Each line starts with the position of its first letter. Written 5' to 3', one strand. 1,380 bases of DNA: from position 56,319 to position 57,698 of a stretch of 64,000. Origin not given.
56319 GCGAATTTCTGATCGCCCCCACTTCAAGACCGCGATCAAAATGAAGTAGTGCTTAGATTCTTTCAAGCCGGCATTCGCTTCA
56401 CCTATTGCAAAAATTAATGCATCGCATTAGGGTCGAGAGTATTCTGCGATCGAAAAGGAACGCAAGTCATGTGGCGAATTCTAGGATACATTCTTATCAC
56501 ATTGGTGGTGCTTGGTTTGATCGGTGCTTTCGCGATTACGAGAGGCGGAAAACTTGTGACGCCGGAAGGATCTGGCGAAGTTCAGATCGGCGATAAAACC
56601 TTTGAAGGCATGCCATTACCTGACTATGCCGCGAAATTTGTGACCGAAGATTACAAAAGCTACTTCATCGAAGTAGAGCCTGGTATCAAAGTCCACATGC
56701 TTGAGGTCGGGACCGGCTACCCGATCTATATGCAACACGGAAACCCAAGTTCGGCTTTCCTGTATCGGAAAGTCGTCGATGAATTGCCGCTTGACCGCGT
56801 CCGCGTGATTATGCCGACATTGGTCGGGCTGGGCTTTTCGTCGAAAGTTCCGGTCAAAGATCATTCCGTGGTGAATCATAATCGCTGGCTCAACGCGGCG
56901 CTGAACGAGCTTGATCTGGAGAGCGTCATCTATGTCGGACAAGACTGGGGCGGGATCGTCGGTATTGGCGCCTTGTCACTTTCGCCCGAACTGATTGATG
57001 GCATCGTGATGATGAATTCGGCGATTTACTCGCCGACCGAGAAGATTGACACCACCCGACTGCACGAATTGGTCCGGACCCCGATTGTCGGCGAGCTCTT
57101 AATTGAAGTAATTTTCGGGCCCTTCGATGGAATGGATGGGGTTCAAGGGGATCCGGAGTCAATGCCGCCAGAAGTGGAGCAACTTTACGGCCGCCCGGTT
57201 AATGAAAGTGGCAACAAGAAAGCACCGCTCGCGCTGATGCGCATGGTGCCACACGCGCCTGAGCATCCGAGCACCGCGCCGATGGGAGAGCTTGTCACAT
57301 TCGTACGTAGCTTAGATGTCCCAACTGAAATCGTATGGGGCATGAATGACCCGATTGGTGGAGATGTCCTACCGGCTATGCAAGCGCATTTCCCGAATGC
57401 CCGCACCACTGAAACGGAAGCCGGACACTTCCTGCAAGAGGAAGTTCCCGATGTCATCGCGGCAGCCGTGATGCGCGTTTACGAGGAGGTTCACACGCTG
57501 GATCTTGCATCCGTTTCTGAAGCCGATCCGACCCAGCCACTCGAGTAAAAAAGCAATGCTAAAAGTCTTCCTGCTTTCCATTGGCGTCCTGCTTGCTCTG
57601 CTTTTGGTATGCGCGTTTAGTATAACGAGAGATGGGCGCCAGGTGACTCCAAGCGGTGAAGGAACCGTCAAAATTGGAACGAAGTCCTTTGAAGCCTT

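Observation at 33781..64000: Candidate undescribed catabolic system for a sulfated and possibly halogenated lipid-like compound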

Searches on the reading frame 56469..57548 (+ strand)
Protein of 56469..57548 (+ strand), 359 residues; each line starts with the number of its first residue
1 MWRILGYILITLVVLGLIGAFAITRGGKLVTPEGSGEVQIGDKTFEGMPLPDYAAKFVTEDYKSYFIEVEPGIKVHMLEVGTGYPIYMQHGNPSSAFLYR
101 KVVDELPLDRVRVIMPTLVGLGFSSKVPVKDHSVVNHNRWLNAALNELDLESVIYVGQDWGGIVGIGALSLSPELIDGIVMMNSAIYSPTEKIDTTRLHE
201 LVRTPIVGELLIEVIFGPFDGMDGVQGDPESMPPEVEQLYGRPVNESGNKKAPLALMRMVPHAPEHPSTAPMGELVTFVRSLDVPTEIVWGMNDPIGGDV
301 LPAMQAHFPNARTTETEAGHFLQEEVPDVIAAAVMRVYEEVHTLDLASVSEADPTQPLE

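Call 5: search_protein_families(library=pfam, proteins=[window:56469-57548:+], max_evalue=0.01)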
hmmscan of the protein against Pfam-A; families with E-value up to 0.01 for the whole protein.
window:56469-57548:+ (359 aa): 3 families
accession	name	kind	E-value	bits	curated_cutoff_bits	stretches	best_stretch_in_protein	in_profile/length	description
PF00561.26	Abhydrolase_1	-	4e-21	76.3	25.8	2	84-196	1-112/245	alpha/beta hydrolase fold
PF12697.13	Abhydrolase_6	-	1.2e-08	36.3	26.3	1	90-333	5-217/217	Alpha/beta hydrolase family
PF06342.18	DUF1057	-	0.00076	19.1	21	1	90-200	42-152/297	Alpha/beta hydrolase of unknown function (DUF1057)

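Call 12: search_protein_families(library=ncbifam, proteins=[window:56469-57548:+], max_evalue=0.001)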
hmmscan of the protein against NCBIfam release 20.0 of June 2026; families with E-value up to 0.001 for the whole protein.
window:56469-57548:+ (359 aa): 13 families
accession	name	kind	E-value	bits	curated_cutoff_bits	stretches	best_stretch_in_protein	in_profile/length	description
NF002043.0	PRK00870.1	subfamily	3.1e-37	128.6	265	1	42-339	8-299/302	haloalkane dehalogenase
NF002938.0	PRK03592.1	equivalog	9.4e-32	110.5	241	1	59-341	7-292/298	haloalkane dehalogenase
NF002873.0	PRK03204.1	equivalog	5e-28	98.2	466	1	74-337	25-284/286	haloalkane dehalogenase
TIGR02427.1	protocat_pcaD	equivalog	8.9e-09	35.1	255.85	1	98-199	28-127/251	3-oxoadipate enol-lactonase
NF051488.1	bifunc_PcaDC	exception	2.1e-08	33.7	390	1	96-197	25-124/375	bifunctional 3-oxoadipate enol-lactonase/4-carboxymuconolactone decarboxylase PcaDC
NF045945.1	ProImpepLactob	equivalog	2.4e-08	33.8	400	1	84-181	28-128/293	proline iminopeptidase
NF011457.0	PRK14875.1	equivalog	1e-07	31.2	307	1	73-204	120-249/372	acetoin dehydrogenase dihydrolipoyllysine-residue acetyltransferase subunit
NF050089.1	i_nPHAscl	equivalog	1.4e-05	24.3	300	1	85-185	20-118/288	intracellular short-chain-length polyhydroxyalkanoate depolymerase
TIGR03056.1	bchO_mg_che_rel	equivalog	8.1e-05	21.8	172.55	0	71-167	14-111/278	alpha/beta fold hydrolase BchO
NF051487.1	bifunc_PcaCD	exception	0.00021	20.5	430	1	86-190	175-277/413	bifunctional 4-carboxymuconolactone decarboxylase/3-oxoadipate enol-lactonase PcaCD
NF004514.1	PRK05855.1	equivalog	0.00061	18.5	455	0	280-342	228-291/578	SDR family oxidoreductase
NF045632.1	hydroxlase_HsaD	equivalog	0.00066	18.7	400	0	58-184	8-137/290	4,5:9,10-diseco-3-hydroxy-5,9,17-trioxoandrosta-1(10),2-diene-4-oate hydrolase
NF007954.0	PRK10673.1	equivalog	0.00095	18.5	399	0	118-185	50-115/255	esterase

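Call 20: find_homologous_proteins(query=window:56469-57548:+, max_evalue=1e-20)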
Query window:56469-57548:+ (359 aa): 1996 proteins with E <= 1e-20 among 6687 candidates; the best 120 are listed.
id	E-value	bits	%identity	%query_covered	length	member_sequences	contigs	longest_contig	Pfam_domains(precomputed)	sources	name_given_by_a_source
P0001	2.1e-236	802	99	100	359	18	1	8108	PF12697.14,PF00561.27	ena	-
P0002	1.3e-193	661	81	99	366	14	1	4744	PF12697.14,PF00561.27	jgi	-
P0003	6.2e-188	642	80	99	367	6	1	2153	PF12697.14,PF00561.27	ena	-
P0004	4.0e-184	630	83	92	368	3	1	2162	PF12697.14,PF00561.27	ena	-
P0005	8.3e-183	625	80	95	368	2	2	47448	PF12697.14,PF00561.27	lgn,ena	-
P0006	4.7e-182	623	79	95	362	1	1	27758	PF12697.14,PF00561.27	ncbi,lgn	ncbi:MAG: alpha/beta fold hydrolase [Pseudomonadota bacterium]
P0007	2.8e-179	614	78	96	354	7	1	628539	PF12697.14,PF00561.27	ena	-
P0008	7.3e-179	612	79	94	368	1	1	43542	PF12697.14,PF00561.27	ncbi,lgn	ncbi:MAG: alpha/beta fold hydrolase [Pseudomonadota bacterium]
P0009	9.0e-177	606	76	96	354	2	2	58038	PF12697.14,PF00561.27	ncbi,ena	-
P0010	5.3e-175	600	77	95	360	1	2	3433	PF12697.14,PF00561.27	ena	-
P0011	4.2e-174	597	76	95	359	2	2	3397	PF12697.14,PF00561.27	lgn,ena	-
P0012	6.6e-174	596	75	96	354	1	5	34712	PF12697.14,PF00561.27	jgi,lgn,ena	-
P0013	8.6e-174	596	75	96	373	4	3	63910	PF12697.14,PF00561.27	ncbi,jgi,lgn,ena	ncbi:MAG: alpha/beta fold hydrolase [Pseudomonadota bacterium]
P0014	8.9e-174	596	77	95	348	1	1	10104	PF12697.14,PF06342.19,PF00561.27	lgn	-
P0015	6.1e-172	590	75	95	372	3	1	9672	PF12697.14,PF00561.27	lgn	-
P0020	3.3e-163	561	73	91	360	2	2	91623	PF12697.14,PF00561.27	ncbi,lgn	ncbi:MAG: alpha/beta fold hydrolase [Henriciella sp.]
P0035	2.8e-143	495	62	99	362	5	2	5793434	PF12697.14,PF00561.27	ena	-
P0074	5.6e-139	481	62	95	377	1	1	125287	PF12697.14,PF00561.27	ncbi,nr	ncbi:MAG: alpha/beta fold hydrolase [Gammaproteobacteria bacterium]|nr:alpha/beta fold hydrolase [Ga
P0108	1.9e-135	470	59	97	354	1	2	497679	PF12697.14,PF00561.27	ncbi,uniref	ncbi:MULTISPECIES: alpha/beta fold hydrolase [Hyphobacterium]|uniref:Alpha/beta fold hydrolase n=1 T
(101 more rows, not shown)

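Call 21: find_encoding_contigs(protein=P0007, flank=10000, max_places=2)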
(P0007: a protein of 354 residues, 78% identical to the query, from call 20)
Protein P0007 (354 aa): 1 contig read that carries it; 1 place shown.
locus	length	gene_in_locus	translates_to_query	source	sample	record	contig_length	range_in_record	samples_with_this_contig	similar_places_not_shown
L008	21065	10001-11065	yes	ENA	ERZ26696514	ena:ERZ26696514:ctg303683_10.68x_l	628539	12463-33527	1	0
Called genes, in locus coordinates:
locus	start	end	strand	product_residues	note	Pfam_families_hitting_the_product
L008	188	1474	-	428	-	PF13640:2OG-FeII_Oxy_3 (weak)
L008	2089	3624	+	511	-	PF00884:Sulfatase, PF01663:Phosphodiest (faint), PF16347:SGSH_C (weak)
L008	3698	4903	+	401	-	PF02771:Acyl-CoA_dh_N, PF02770:Acyl-CoA_dh_M, PF00441:Acyl-CoA_dh_1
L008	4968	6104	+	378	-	PF02771:Acyl-CoA_dh_N (weak), PF00441:Acyl-CoA_dh_1, PF08028:Acyl-CoA_dh_2 (weak)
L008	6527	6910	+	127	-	-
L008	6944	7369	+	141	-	-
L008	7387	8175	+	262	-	PF00378:ECH_1, PF16113:ECH_2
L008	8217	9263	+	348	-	PF13417:GST_N_3, PF13409:GST_N_2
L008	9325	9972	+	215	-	PF01323:DSBA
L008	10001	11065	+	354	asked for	PF00561:Abhydrolase_1, PF12697:Abhydrolase_6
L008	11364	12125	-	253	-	PF00106:adh_short, PF08659:KR (weak), PF13561:adh_short_C2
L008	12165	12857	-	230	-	PF02798:GST_N (faint), PF13417:GST_N_3, PF13409:GST_N_2, PF13410:GST_C_2, PF00043:GST_C, PF14497:GST_C_3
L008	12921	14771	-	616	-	PF00743:FMO-like, PF07992:Pyr_redox_2 (faint), PF13450:NAD_binding_8, PF13738:Pyr_redox_3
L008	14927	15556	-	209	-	PF00440:TetR_N, PF17939:TetR_C_30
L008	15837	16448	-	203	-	PF02798:GST_N, PF13417:GST_N_3, PF13409:GST_N_2, PF00043:GST_C (weak)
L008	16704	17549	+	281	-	PF01965:DJ-1_PfpI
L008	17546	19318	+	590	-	PF00884:Sulfatase, PF01663:Phosphodiest (faint), PF16347:SGSH_C (weak)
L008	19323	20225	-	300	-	PF03781:FGE-sulfatase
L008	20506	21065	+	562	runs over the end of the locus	PF00884:Sulfatase, PF01663:Phosphodiest (faint), PF16347:SGSH_C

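Call 22: find_encoding_contigs(protein=P0020, flank=10000, max_places=2)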
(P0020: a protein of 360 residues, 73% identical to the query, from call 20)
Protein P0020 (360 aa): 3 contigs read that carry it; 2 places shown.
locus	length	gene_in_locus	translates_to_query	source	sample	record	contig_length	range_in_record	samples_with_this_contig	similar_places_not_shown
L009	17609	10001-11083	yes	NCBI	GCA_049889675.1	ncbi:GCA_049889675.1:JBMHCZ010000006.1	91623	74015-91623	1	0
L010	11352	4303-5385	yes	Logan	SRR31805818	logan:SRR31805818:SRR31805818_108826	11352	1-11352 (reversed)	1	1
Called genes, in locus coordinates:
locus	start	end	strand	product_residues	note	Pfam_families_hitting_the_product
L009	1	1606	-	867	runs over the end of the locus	PF07715:Plug, PF00593:TonB_dep_Rec_b-barrel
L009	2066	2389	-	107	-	PF13499:EF-hand_7 (faint), PF13405:EF-hand_6 (faint), PF13202:EF-hand_5 (faint), PF00036:EF-hand_1 (faint)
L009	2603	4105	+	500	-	PF07690:MFS_1, PF13347:MFS_2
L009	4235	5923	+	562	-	PF00884:Sulfatase, PF01663:Phosphodiest, PF16347:SGSH_C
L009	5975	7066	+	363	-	PF23023:Anti-Pycsar_Apyc1 (weak), PF00753:Lactamase_B, PF12706:Lactamase_B_2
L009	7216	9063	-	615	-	PF00743:FMO-like, PF01266:DAO (faint), PF07992:Pyr_redox_2 (weak), PF13450:NAD_binding_8, PF13738:Pyr_redox_3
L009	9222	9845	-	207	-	PF00440:TetR_N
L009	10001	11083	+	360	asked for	PF00561:Abhydrolase_1, PF12697:Abhydrolase_6 (weak)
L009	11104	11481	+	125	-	-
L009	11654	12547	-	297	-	PF00126:HTH_1, PF03466:LysR_substrate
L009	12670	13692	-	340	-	PF06500:FrsA-like (weak), PF12740:PETase (faint), PF01738:DLH (faint), PF20434:BD-FAE (faint), PF00561:Abhydrolase_1 (weak), PF12146:Hydrolase_4, PF12697:Abhydrolase_6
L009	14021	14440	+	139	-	-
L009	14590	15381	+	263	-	PF00378:ECH_1, PF16113:ECH_2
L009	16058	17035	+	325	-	PF17419:MauJ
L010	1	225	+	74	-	?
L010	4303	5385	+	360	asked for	PF00561:Abhydrolase_1, PF12697:Abhydrolase_6 (weak)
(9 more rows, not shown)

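Call 26: find_encoding_contigs(protein=P0035, flank=10000, max_places=1)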
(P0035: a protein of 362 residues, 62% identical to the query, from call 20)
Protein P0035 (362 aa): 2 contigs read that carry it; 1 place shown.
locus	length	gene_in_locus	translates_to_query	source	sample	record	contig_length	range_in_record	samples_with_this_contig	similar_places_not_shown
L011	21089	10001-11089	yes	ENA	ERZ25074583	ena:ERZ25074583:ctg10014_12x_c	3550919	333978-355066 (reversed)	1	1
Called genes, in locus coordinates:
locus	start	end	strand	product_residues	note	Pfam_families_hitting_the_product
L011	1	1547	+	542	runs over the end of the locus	PF01068:DNA_ligase_A_M, PF04679:DNA_ligase_A_C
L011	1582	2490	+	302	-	PF00892:EamA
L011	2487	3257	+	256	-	PF01510:Amidase_2, PF01471:PG_binding_1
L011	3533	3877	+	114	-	PF01451:LMWPc (weak)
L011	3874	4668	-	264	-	PF10670:DUF4198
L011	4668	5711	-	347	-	PF20311:DUF6607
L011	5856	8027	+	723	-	PF07715:Plug, PF00593:TonB_dep_Rec_b-barrel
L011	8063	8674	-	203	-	PF02798:GST_N, PF13409:GST_N_2, PF13417:GST_N_3, PF13410:GST_C_2 (weak), PF00043:GST_C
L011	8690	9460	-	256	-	PF00106:adh_short, PF08659:KR, PF13561:adh_short_C2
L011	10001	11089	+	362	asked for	PF00561:Abhydrolase_1, PF12697:Abhydrolase_6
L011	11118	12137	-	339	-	-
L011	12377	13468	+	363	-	-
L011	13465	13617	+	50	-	-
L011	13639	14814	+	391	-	PF03062:MBOAT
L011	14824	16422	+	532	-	PF00501:AMP-binding, PF13193:AMP-binding_C (weak)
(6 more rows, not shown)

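Call 27: find_encoding_contigs(protein=P0074, flank=10000, max_places=1)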
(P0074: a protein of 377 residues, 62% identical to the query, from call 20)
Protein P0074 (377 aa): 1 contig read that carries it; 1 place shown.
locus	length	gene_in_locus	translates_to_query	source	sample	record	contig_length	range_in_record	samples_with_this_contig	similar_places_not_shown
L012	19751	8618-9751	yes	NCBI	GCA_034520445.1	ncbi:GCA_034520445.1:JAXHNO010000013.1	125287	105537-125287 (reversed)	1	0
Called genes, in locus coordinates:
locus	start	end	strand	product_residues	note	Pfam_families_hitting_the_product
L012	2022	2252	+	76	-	PF00440:TetR_N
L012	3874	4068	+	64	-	-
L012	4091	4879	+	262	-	-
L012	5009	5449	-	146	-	-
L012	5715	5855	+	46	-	-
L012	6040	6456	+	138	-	-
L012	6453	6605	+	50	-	-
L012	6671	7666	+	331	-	PF00378:ECH_1, PF16113:ECH_2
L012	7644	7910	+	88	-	-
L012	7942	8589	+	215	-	PF01323:DSBA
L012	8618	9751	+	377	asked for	PF00561:Abhydrolase_1, PF12697:Abhydrolase_6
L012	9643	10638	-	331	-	PF13347:MFS_2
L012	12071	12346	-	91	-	PF04362:Iron_traffic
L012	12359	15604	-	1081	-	PF05170:AsmA, PF00730:HhH-GPD, PF14815:NUDIX_4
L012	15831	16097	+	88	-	PF19837:DUF6316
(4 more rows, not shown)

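Call 28: find_encoding_contigs(protein=P0108, flank=10000, max_places=1)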
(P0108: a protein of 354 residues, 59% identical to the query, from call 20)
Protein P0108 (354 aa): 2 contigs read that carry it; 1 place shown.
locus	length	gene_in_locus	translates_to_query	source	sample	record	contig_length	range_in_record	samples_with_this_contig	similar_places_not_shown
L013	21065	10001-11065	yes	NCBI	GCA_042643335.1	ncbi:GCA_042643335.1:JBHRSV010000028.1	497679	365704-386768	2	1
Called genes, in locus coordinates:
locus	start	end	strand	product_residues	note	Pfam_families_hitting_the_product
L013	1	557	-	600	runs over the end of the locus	PF00743:FMO-like, PF01266:DAO (faint), PF07992:Pyr_redox_2 (weak), PF13450:NAD_binding_8, PF13738:Pyr_redox_3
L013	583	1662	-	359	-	PF12146:Hydrolase_4, PF00561:Abhydrolase_1, PF12697:Abhydrolase_6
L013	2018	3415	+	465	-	PF07690:MFS_1, PF13347:MFS_2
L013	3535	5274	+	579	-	PF00884:Sulfatase, PF01663:Phosphodiest (faint), PF16347:SGSH_C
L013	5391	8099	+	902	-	PF07715:Plug, PF00593:TonB_dep_Rec_b-barrel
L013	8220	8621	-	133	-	PF14248:DUF4345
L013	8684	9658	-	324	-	PF03060:NMO, PF00478:IMPDH (weak)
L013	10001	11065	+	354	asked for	PF00561:Abhydrolase_1, PF12697:Abhydrolase_6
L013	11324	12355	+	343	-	PF03781:FGE-sulfatase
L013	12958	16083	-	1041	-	PF00873:ACR_tran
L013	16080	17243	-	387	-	PF25917:BSH_RND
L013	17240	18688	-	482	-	PF02321:OEP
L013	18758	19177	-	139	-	PF00036:EF-hand_1 (faint), PF13202:EF-hand_5 (faint), PF13405:EF-hand_6 (faint), PF13499:EF-hand_7 (faint)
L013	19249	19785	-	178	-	PF13499:EF-hand_7 (faint), PF00036:EF-hand_1 (faint), PF13833:EF-hand_8 (faint), PF13202:EF-hand_5 (faint), PF13405:EF-hand_6 (faint)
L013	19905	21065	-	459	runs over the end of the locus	PF00672:HAMP, PF02518:HATPase_c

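Call 33: search_solved_structures(query=window:56469-57548:+, max_evalue=0.00001, show_alignments=3)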
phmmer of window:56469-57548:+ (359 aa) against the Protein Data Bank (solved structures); distinct sequences matched with E-value up to 0.00001: 157 (the best 60 are shown).
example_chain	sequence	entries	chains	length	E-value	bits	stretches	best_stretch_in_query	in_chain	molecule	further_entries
5esr_A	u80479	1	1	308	3.9e-25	91.9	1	71-333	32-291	Haloalkane dehalogenase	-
6y9g_A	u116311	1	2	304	2.7e-22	82.5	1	68-335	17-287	Ancestral haloalkane dehalogenase AncHLD5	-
6xtc_A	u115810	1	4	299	6.8e-22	81.2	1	64-341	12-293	Haloalkane dehalogenase variant DhaA177 domain-swapped dimer type-3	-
8b5k_A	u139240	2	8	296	9.2e-22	80.8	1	77-337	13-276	Haloalkane dehalogenase DhaA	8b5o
5flk_A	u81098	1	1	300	2.4e-21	79.4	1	64-336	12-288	DHAA101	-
3rk4_A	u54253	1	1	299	7.5e-21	77.8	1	64-341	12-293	Haloalkane dehalogenase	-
6ty7_A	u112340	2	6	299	7.6e-21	77.8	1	64-341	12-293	Haloalkane dehalogenase variant DhaA115 domain-swapped dimer type-1 | Haloalkane dehalogenase variant DhaA115 domain-swapped dimer type-2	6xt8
4fwb_A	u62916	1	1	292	8.2e-21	77.7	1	64-340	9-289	Haloalkane dehalogenase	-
4wcv_A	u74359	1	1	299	8.9e-21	77.6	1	64-341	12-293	Haloalkane dehalogenase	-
1bn6_A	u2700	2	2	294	1.3e-20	77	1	64-336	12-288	HALOALKANE DEHALOGENASE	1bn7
1cqw_A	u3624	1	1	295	1.4e-20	76.9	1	64-336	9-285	HALOALKANE DEHALOGENASE; 1-CHLOROHEXANE HALIDOHYDROLASE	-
8oe2_A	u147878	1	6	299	1.4e-20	76.9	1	64-341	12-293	Haloalkane dehalogenase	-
6sp5_A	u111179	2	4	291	1.5e-20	76.8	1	64-336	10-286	Haloalkane dehalogenase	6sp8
4f60_A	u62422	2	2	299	1.8e-20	76.5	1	64-341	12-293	Haloalkane dehalogenase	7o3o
4hzg_A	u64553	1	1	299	2.1e-20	76.3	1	64-341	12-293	Haloalkane dehalogenase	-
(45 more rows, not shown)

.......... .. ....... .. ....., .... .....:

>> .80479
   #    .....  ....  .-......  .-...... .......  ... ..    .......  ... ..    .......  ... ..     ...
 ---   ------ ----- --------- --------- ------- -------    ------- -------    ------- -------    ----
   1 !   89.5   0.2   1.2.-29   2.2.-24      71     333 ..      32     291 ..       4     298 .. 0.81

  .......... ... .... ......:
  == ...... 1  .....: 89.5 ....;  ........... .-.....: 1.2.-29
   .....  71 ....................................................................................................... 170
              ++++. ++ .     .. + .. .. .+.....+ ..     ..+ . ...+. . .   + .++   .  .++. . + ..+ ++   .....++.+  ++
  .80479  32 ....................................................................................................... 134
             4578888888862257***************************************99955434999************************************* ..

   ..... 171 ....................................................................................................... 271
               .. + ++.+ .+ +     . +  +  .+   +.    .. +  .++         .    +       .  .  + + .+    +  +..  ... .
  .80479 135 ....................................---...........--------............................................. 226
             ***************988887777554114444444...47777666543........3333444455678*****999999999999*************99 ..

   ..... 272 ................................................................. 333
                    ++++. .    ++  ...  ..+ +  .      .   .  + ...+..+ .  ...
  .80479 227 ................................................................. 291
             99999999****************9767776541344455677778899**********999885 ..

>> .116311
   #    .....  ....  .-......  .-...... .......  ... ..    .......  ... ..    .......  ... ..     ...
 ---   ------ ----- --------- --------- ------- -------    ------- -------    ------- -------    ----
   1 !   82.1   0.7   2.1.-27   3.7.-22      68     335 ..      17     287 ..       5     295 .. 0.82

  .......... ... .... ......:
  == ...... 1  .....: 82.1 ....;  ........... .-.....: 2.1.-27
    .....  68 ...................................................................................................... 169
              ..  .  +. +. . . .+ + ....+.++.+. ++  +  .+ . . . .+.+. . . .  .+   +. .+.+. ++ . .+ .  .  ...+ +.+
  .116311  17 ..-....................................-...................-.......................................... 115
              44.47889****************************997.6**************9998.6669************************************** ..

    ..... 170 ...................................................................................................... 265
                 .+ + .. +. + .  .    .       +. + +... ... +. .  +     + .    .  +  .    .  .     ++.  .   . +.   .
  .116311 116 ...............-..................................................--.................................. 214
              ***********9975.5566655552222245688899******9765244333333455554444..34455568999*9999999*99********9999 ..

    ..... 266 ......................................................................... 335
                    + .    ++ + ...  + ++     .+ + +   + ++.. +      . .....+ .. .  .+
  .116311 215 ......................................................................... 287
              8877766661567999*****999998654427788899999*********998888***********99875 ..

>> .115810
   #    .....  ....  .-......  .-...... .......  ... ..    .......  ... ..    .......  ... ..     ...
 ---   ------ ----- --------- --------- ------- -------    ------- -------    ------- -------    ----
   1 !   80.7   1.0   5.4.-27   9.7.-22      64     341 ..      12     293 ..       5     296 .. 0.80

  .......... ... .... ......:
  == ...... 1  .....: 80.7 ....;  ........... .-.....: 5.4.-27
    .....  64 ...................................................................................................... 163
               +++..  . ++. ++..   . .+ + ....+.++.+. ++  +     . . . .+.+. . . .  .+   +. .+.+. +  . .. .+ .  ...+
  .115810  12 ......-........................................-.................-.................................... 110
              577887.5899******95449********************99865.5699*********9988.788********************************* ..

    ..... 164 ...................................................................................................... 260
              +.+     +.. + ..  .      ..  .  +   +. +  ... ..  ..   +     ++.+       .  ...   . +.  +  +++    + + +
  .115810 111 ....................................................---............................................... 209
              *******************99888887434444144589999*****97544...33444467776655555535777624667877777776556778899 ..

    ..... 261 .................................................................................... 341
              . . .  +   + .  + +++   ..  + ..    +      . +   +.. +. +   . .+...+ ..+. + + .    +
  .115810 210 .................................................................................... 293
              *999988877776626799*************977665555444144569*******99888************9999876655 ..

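Call 82: predict_structure(alignment_id=A2)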
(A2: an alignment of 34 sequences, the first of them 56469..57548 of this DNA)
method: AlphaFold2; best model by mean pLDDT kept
length: 359 residues; sequences in the alignment: 34
mean_pLDDT: 87.5   pTM: 0.86
mean pLDDT of the five models: 87.5, 85.6, 82.5, 82.1, 79.0
residues with pLDDT >= 90: 203; 70-90: 129; 50-70: 20; < 50: 7
segments of 3 or more residues with pLDDT < 50: 353-359
pLDDT, mean of each block of 10 residues (from residue 1): 92 86 79 94 95 89 97 97 96 76 97 95 89 94 97 94 93 97 88 80 76 72 68 82 80 83 91 92 96 84 92 93 93 98 72 49
secondary structure, 60 per line:
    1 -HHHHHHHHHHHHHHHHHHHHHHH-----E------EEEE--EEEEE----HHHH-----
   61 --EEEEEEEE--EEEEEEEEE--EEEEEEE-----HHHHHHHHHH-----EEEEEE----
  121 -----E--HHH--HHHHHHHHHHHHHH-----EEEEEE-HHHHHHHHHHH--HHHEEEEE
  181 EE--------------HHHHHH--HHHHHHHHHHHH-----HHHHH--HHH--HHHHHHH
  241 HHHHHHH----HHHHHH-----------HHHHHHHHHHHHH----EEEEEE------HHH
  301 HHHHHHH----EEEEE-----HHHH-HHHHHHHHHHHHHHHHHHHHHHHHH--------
elements in order: H2-24 E37-40 E43-47 H52-55 E63-70 E73-81 E84-90 H96-105 E111-116 H134-147 E153-158 H160-170 E176-182 H197-202 H205-216 H222-226 H234-247 H252-257 H269-281 E286-291 H298-307 E312-316 H322-325 H327-351
